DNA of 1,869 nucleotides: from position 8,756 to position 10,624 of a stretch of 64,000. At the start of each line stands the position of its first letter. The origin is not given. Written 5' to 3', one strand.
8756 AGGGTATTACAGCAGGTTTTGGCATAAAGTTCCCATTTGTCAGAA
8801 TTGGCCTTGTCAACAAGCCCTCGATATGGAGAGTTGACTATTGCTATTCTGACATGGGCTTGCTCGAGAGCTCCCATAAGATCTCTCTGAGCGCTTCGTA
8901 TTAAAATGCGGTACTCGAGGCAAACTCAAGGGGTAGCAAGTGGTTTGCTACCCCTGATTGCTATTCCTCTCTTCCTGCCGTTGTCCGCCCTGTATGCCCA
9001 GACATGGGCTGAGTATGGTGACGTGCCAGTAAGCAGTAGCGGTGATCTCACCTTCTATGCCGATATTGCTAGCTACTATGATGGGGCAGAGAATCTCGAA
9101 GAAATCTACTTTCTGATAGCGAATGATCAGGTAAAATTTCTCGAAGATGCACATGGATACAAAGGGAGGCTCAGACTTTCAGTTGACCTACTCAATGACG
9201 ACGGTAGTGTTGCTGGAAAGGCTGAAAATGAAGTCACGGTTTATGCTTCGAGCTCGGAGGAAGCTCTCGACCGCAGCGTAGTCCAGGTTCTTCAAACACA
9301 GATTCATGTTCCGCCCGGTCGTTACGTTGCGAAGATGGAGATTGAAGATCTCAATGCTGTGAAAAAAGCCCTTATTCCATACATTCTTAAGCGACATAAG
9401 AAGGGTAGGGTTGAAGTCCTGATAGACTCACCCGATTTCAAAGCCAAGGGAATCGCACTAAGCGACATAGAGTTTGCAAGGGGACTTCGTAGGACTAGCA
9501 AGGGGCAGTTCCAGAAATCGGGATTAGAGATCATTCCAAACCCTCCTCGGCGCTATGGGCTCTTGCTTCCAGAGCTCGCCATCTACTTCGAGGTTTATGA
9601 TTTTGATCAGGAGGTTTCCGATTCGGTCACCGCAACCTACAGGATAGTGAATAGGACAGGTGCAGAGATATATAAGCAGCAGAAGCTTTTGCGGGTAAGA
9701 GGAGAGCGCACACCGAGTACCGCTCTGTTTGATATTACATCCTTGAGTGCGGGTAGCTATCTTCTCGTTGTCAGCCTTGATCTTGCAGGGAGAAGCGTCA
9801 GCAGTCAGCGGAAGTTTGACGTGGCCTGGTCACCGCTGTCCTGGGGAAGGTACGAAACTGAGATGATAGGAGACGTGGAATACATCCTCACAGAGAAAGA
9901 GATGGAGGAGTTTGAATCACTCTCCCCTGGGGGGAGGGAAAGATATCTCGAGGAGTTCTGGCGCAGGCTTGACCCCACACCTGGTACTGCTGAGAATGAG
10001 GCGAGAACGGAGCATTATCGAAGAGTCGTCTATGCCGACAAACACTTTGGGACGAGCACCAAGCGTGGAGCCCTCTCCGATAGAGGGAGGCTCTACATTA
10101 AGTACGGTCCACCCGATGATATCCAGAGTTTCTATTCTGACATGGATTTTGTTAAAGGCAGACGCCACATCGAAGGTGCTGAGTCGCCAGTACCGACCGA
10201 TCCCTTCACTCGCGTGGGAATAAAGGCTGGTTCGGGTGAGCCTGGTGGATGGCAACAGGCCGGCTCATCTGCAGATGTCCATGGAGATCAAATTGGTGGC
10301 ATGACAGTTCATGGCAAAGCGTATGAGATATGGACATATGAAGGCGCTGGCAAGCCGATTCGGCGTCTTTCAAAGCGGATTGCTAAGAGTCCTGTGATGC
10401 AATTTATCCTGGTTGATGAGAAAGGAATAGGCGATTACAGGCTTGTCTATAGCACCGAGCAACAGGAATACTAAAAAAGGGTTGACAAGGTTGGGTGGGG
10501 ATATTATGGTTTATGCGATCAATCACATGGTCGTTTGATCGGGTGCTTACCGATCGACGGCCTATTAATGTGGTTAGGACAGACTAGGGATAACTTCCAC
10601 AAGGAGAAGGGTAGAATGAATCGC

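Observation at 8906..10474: GWxTD-domain proteins translationally coupled to outer-membrane machinery at two loci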

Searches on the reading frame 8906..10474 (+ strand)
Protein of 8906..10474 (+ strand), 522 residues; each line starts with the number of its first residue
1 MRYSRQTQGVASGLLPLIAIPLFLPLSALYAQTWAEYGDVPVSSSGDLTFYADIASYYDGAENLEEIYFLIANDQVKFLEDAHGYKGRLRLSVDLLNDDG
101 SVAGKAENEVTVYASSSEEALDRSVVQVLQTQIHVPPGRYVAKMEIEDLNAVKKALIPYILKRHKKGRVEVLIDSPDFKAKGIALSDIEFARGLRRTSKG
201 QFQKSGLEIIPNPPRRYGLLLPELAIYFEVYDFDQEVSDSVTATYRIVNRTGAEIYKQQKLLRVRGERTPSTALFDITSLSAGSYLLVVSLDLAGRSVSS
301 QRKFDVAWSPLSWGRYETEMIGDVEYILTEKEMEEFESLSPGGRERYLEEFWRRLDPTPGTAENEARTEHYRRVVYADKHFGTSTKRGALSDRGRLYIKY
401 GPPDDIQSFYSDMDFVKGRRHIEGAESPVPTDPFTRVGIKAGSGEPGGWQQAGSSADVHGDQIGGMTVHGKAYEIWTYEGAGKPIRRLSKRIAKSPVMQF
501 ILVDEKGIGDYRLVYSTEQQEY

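Call 7: search_protein_families(library=ncbifam, proteins=[window:8906-10474:+], max_evalue=0.01)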
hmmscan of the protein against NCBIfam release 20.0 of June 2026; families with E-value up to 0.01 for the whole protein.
window:8906-10474:+ (522 aa): 1 family
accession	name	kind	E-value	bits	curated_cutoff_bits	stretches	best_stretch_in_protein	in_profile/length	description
TIGR04514.1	GWxTD_dom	domain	7.8e-27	93.9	28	1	320-415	2-92/105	GWxTD domain-containing protein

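Call 8: search_protein_families(library=pfam, proteins=[window:8906-10474:+], max_evalue=0.01)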
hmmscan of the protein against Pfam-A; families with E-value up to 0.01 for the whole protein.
window:8906-10474:+ (522 aa): 1 family
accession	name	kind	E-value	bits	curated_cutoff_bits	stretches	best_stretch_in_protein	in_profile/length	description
PF20094.4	GWxTD_dom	-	3.6e-11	43.6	26.9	1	318-411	31-120/172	GWxTD domain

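Call 44: find_homologous_proteins(query=window:8906-10474:+, max_evalue=0.00001)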
Query window:8906-10474:+ (522 aa): 225 proteins with E <= 0.00001 among 8000 candidates; the best 120 are listed.
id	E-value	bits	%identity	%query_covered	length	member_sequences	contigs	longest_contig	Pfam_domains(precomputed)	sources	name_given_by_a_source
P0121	0.0e+0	1174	100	100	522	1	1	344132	PF20094.5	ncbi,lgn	-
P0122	6.8e-253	858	73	98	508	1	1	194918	PF20094.5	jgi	-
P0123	5.2e-252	855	70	100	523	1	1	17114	PF20094.5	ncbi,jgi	-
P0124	1.7e-214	731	61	100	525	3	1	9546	PF20094.5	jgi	jgi:GWxTD domain-containing protein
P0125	2.8e-214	731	61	100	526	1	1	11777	PF20094.5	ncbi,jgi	jgi:GWxTD domain-containing protein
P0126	3.5e-209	714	61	97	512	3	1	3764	PF20094.5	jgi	jgi:GWxTD domain-containing protein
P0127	7.8e-209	713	61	99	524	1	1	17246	PF20094.5,PF14524.13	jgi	jgi:GWxTD domain-containing protein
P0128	4.7e-207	707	60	100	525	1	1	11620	PF20094.5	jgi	jgi:GWxTD domain-containing protein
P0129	3.5e-203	694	60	94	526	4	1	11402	PF20094.5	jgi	jgi:GWxTD domain-containing protein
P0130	4.1e-202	690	59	99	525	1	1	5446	PF20094.5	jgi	jgi:GWxTD domain-containing protein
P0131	1.0e-200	686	59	98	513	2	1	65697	PF20094.5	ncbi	-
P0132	1.3e-199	682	59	98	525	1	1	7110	PF20094.5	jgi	jgi:GWxTD domain-containing protein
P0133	2.4e-198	678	58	98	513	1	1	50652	PF20094.5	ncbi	ncbi:MAG: GWxTD domain-containing protein [Candidatus Eisenbacteria bacterium]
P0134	4.9e-198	677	60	95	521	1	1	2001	PF20094.5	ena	-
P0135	2.7e-192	658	56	100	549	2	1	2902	PF20094.5,PF14524.13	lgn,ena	-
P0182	4.6e-154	532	50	93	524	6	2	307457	PF20094.5,PF18962.8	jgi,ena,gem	-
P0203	5.5e-53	198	30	91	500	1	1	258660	PF20094.5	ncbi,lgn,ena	-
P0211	1.5e-45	174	27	90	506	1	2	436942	-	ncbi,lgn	-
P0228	3.8e-23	100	51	20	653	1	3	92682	PF20094.5,PF05569.18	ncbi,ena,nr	ncbi:MAG: GWxTD domain-containing protein [Acidobacteriia bacterium]|nr:GWxTD domain-containing prot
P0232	3.5e-21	94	46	22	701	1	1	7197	PF20094.5,PF05569.18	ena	-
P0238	4.4e-19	87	48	16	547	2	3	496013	PF20094.5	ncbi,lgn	-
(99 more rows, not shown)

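Call 53: search_protein_families(library=pfam, proteins=[P0228, P0232, P0238, P0182], max_evalue=0.01)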
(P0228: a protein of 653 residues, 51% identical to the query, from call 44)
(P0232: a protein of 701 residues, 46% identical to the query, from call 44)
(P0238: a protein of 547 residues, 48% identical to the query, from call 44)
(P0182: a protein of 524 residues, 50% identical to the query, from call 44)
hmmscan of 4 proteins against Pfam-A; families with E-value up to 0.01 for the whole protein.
P0228 (653 aa): 2 families
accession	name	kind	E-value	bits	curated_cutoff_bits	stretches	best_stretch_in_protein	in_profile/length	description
PF05569.17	Peptidase_M56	-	1.4e-27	97.1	31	1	36-299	16-293/296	BlaR1 peptidase M56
PF20094.4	GWxTD_dom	-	2.2e-15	57.3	26.9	1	379-493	31-140/172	GWxTD domain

P0232 (701 aa): 3 families
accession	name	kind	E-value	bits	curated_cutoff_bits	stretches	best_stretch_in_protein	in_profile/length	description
PF05569.17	Peptidase_M56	-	6.4e-31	108.1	31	1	4-294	16-293/296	BlaR1 peptidase M56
PF20094.4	GWxTD_dom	-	4.1e-18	66.2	26.9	1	372-472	28-124/172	GWxTD domain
PF01435.24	Peptidase_M48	-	3.9e-05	24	20.3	1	185-234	48-99/186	Peptidase family M48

P0238 (547 aa): 2 families
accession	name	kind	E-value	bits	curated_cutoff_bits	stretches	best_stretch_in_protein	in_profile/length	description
PF20094.4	GWxTD_dom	-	1.4e-18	67.7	26.9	1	61-153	29-117/172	GWxTD domain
PF07495.19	Y_Y_Y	-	0.0026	18.1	26.6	0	518-539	35-56/65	Y_Y_Y domain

P0182 (524 aa): 2 families
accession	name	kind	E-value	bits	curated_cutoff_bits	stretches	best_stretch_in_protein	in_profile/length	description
PF20094.4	GWxTD_dom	-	5.7e-11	42.9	26.9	1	321-411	31-118/172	GWxTD domain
PF18962.6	Por_Secre_tail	-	6.7e-06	26.8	27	0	245-292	23-64/75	Secretion system C-terminal sorting domain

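Call 55: find_encoding_contigs(protein=P0203, flank=9000, max_places=1)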
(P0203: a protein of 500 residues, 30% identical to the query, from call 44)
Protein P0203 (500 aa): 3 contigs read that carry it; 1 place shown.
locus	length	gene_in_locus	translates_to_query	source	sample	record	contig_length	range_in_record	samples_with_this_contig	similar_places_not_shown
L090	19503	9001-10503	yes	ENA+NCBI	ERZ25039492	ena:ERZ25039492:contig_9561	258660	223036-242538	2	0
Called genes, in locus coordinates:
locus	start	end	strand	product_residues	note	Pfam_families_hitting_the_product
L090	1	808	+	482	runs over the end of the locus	PF01523:PmbA_TldD_1st, PF19290:PmbA_TldD_2nd (weak), PF19289:PmbA_TldD_3rd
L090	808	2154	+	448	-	PF01523:PmbA_TldD_1st, PF19289:PmbA_TldD_3rd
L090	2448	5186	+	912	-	PF13620:CarboxypepD_reg, PF13715:CarbopepD_reg_2, PF00593:TonB_dep_Rec_b-barrel, PF25183:OMP_b-brl_4 (weak)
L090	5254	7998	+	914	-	-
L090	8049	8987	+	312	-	PF03687:UPF0164 (weak), PF19572:PorV, PF03349:Toluene_X (faint)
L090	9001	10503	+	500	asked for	PF20094:GWxTD_dom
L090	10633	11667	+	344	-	PF00365:PFK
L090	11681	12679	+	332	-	PF00044:Gp_dh_N, PF02800:Gp_dh_C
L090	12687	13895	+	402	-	PF00162:PGK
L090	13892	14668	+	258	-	PF00121:TIM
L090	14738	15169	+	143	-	PF03840:SecG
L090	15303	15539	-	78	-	-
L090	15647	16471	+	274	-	PF01209:Ubie_methyltran, PF13489:Methyltransf_23, PF13847:Methyltransf_31, PF08241:Methyltransf_11, PF08242:Methyltransf_12, PF13649:Methyltransf_25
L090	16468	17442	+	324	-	PF01073:3Beta_HSD, PF01370:Epimerase, PF02719:Polysacc_synt_2, PF04321:RmlD_sub_bind, PF05368:NmrA, PF13460:NAD_binding_10, PF16363:GDP_Man_Dehyd, PF07993:NAD_binding_4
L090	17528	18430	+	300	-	PF13292:DXP_synthase_N (weak), PF00456:Transketolase_N, PF00676:E1_dh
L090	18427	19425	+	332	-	PF02779:Transket_pyr, PF02780:Transketolase_C, PF22613:Transketolase_C_1 (weak)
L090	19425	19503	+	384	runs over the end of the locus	PF06267:DUF1028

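Call 56: find_encoding_contigs(protein=P0211, flank=9000, max_places=1)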
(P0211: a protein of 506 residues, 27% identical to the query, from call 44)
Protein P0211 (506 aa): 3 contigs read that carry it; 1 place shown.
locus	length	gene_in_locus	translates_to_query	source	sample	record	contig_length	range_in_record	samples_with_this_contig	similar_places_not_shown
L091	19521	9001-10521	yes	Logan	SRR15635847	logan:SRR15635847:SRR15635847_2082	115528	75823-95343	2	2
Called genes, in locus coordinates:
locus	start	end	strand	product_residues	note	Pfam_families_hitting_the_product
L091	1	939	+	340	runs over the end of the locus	PF00005:ABC_tran, PF13304:AAA_21 (faint), PF13401:AAA_22 (faint), PF08352:oligo_HPY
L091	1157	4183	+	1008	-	PF13620:CarboxypepD_reg, PF13715:CarbopepD_reg_2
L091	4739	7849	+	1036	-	PF13620:CarboxypepD_reg, PF13715:CarbopepD_reg_2, PF00593:TonB_dep_Rec_b-barrel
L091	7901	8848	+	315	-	PF19572:PorV (faint)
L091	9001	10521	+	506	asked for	-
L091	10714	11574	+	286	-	PF01618:MotA_ExbB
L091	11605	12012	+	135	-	PF02472:ExbD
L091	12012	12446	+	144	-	PF02472:ExbD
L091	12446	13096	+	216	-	PF03544:TonB_C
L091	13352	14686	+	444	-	PF02321:OEP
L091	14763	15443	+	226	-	PF02463:SMC_N (faint), PF00005:ABC_tran, PF13304:AAA_21 (faint)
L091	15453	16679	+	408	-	PF25919:BSH_CusB (faint), PF00364:Biotin_lipoyl (faint), PF25917:BSH_RND, PF25885:HH_EMRA, PF25990:Beta-barrel_YknX, PF25989:YknX_C (weak)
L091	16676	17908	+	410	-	PF12704:MacB_PCD, PF02687:FtsX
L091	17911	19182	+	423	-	PF12704:MacB_PCD, PF02687:FtsX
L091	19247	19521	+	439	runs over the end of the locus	PF20094:GWxTD_dom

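Call 57: find_encoding_contigs(protein=P0228, flank=7000, max_places=1)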
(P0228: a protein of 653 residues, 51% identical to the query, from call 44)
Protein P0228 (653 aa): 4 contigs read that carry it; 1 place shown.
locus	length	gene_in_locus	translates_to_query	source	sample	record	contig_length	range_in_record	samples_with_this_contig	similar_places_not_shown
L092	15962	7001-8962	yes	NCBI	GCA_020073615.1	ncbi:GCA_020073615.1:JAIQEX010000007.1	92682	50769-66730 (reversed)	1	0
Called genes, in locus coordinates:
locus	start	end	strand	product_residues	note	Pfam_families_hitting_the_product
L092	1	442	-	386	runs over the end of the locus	PF00465:Fe-ADH, PF13685:Fe-ADH_2 (weak), PF25137:ADH_Fe_C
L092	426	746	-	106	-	PF03992:ABM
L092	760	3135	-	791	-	PF12704:MacB_PCD, PF02687:FtsX, PF12704:MacB_PCD, PF02687:FtsX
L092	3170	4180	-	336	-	PF00356:LacI, PF00532:Peripla_BP_1, PF13407:Peripla_BP_4, PF13458:Peripla_BP_6 (weak), PF13377:Peripla_BP_3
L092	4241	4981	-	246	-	PF06439:3keto-disac_hyd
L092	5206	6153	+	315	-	PF00698:Acyl_transf_1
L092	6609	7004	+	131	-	PF01978:TrmB (weak), PF03965:Penicillinase_R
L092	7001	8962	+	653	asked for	PF05569:Peptidase_M56, PF20094:GWxTD_dom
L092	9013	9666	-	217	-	PF00849:PseudoU_synth_2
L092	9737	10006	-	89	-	PF08369:PCP_red (weak)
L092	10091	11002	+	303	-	PF02678:Pirin, PF05726:Pirin_C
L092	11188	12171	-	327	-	PF13263:PHP_C (weak)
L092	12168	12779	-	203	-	-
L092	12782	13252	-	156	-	PF11412:DsbD_N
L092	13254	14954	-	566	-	PF11551:Omp28 (weak)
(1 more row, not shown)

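Call 70: find_related_loci(query=A5, collection=metagenome_contigs, flank=6000)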
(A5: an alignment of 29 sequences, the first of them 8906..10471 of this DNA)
Query A5 (522 aa) in metagenome_contigs; peptide patterns used: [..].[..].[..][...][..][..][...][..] (x = any residue, [..] = any of these).
600 stretches matched a pattern (row limit reached: there are more); 574 encode a relative of the query (tblastn E <= 1e-3); the best 80 are kept; 80 distinct loci.
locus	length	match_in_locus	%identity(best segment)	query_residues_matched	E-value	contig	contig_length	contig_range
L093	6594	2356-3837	54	33-522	7e-178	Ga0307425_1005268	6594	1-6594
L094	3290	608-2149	51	1-522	0e+0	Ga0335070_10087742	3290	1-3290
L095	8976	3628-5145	51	9-522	4e-171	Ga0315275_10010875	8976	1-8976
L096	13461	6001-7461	50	39-522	2e-153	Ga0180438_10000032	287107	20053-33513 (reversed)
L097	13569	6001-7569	53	1-522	8e-178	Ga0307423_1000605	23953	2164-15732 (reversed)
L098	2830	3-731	62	282-522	1e-97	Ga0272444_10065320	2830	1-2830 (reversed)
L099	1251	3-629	60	312-522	5e-86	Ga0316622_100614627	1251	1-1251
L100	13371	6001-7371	32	39-518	1e-72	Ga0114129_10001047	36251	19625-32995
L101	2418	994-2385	33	41-522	3e-69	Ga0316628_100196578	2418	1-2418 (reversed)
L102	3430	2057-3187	34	39-407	9e-64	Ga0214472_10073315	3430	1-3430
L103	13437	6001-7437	29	41-522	2e-61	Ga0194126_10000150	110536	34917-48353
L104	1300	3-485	60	350-522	3e-65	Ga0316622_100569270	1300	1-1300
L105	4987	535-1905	31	41-517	3e-59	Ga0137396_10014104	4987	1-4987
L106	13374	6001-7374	31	41-517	2e-58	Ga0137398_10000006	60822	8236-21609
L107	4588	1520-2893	32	41-517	2e-58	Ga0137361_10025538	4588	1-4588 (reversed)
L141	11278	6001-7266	29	18-415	5e-39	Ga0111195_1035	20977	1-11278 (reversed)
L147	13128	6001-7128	27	19-407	3e-35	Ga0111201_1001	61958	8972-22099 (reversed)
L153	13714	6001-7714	28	44-515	2e-33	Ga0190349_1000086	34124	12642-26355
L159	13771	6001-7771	28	40-415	6e-32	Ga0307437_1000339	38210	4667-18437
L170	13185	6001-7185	27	35-513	6e-30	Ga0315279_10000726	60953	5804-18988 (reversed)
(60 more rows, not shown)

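Call 78: search_protein_families(library=pfam, proteins=[L141:589-1857:+, L141:1965-2975:+, L147:3152-5794:+, L170:2305-5490:+, L153:2104-4983:+, L153:4983-5507:+, L159:4743-5393:+, L170:8569-9051:+, L170:9051-9728:+], max_evalue=0.0001)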
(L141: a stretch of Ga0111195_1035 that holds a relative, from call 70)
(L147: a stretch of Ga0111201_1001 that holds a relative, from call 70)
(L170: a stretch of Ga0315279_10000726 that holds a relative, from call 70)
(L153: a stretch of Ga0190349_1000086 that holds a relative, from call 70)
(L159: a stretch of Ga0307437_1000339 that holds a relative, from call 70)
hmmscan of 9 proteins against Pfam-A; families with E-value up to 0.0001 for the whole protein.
L141:589-1857:+ (423 aa): 3 families
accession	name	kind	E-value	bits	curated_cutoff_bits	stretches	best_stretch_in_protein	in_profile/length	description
PF00696.33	AA_kinase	-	4.9e-49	167.6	24.9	1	2-228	1-232/234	Amino acid kinase family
PF22468.2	ACT_9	-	6.5e-19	67.9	27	1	340-398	1-61/61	ACT domain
PF13840.12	ACT_7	-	1.4e-08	34.9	27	1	335-395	4-64/65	ACT domain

L141:1965-2975:+ (337 aa): 2 families
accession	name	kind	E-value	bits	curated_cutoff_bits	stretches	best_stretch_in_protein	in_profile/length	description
PF02774.23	Semialdhyde_dhC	-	3.3e-45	155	26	1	138-321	1-184/184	Semialdehyde dehydrogenase, dimerisation domain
PF01118.30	Semialdhyde_dh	-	1.8e-26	93.3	26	1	6-117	2-118/121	Semialdehyde dehydrogenase, NAD binding domain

L147:3152-5794:+ (881 aa): 4 families
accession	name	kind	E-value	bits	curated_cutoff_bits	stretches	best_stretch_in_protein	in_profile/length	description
PF00112.29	Peptidase_C1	-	1.6e-55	189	20.7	1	103-304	1-214/220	Papain family cysteine protease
PF00041.27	fn3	-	1.3e-07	32.1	25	0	626-695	20-82/84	Fibronectin type III domain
PF00404.24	Dockerin_1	-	1.6e-07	31.8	22.9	1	812-866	2-57/57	Dockerin type I domain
PF03051.21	Peptidase_C1_2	-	1.7e-06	27.5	22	0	256-295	358-397/438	Peptidase C1-like family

L170:2305-5490:+ (1062 aa): 10 families
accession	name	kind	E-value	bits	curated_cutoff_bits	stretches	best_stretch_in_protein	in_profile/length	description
PF00535.33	Glycos_transf_2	-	3.8e-21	76.2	23.3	1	572-704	2-128/168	Glycosyl transferase family 2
PF13489.12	Methyltransf_23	-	3.3e-19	69.6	27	1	843-996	17-163/164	Methyltransferase domain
PF08242.18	Methyltransf_12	-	6.9e-15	56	30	1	853-941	1-98/98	Methyltransferase domain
PF08241.18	Methyltransf_11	-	2.2e-14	54.3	21.2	1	853-943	1-95/95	Methyltransferase domain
PF13649.12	Methyltransf_25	-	2.1e-10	41.6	27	1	853-939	2-97/97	Methyltransferase domain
PF13231.12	PMT_2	-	6e-08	33.5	26.1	1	188-319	2-136/160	Dolichyl-phosphate-mannose-protein mannosyltransferase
PF07021.18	MetW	-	1.8e-07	31.4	21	1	851-959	16-123/193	Methionine biosynthesis protein MetW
PF00398.26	RrnaAD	-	1.3e-05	24.9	24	1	851-889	33-71/263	Ribosomal RNA adenine dimethylase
PF13847.12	Methyltransf_31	-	1.5e-05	25.1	27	1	851-949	6-115/145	Methyltransferase domain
PF13641.12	Glyco_tranf_2_3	-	5.1e-05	23.8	27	1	570-691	3-123/230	Glycosyltransferase like family 2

L153:2104-4983:+ (960 aa): 7 families
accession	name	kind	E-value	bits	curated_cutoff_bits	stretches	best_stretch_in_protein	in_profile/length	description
PF00133.28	tRNA-synt_1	-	6.3e-127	424.2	22.7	1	60-671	2-413/414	tRNA synthetases class I (I, L, M and V)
PF08264.19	Anticodon_1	-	2.6e-31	108.9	25.1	1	716-864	1-141/148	Anticodon-binding domain of tRNA ligase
PF09334.17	tRNA-synt_1g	-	1.1e-22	80.8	20.1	1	90-157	8-75/391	tRNA synthetases class I (M)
PF13603.12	tRNA-synt_1_2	-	1e-08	35.4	25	1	319-393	74-151/185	Leucyl-tRNA synthetase, editing domain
PF01921.24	tRNA-synt_1f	-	4.4e-07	29.6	27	1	615-690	266-339/360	tRNA synthetases class I (K)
PF01406.26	tRNA-synt_1e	-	4.2e-05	23.5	27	0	621-673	242-293/301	tRNA synthetases class I (C) catalytic domain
PF06827.20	zf-FPG_IleRS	-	7.2e-05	23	21.3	1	925-954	1-30/30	Zinc finger found in FPG and IleRS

L153:4983-5507:+ (175 aa): 1 family
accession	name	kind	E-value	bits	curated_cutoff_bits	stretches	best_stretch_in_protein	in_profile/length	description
PF02620.22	YceD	-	4e-31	108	33.2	1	53-169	2-119/119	Large ribosomal RNA subunit accumulation protein YceD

L159:4743-5393:+ (217 aa): 3 families
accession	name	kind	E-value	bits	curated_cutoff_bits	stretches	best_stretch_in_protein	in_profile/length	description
PF12706.13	Lactamase_B_2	-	1.6e-27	96.8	27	1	19-183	3-200/200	Beta-lactamase superfamily domain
PF13483.12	Lactamase_B_3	-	2.5e-24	86.5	24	1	2-182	1-160/160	Beta-lactamase superfamily domain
PF00753.33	Lactamase_B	-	3e-09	37.5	22.7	1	35-182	38-196/196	Metallo-beta-lactamase superfamily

L170:8569-9051:+ (161 aa): 1 family
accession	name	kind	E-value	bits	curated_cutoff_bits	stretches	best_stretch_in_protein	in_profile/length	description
PF02367.23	TsaE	-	4.9e-34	117.5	26.6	1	19-142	2-126/128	Threonylcarbamoyl adenosine biosynthesis protein TsaE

L170:9051-9728:+ (226 aa): 1 family
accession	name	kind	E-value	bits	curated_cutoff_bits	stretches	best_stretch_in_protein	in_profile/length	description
PF00814.31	TsaD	-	1.9e-29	103.7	24.8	1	31-223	26-263/264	tRNA N6-adenosine threonylcarbamoyltransferase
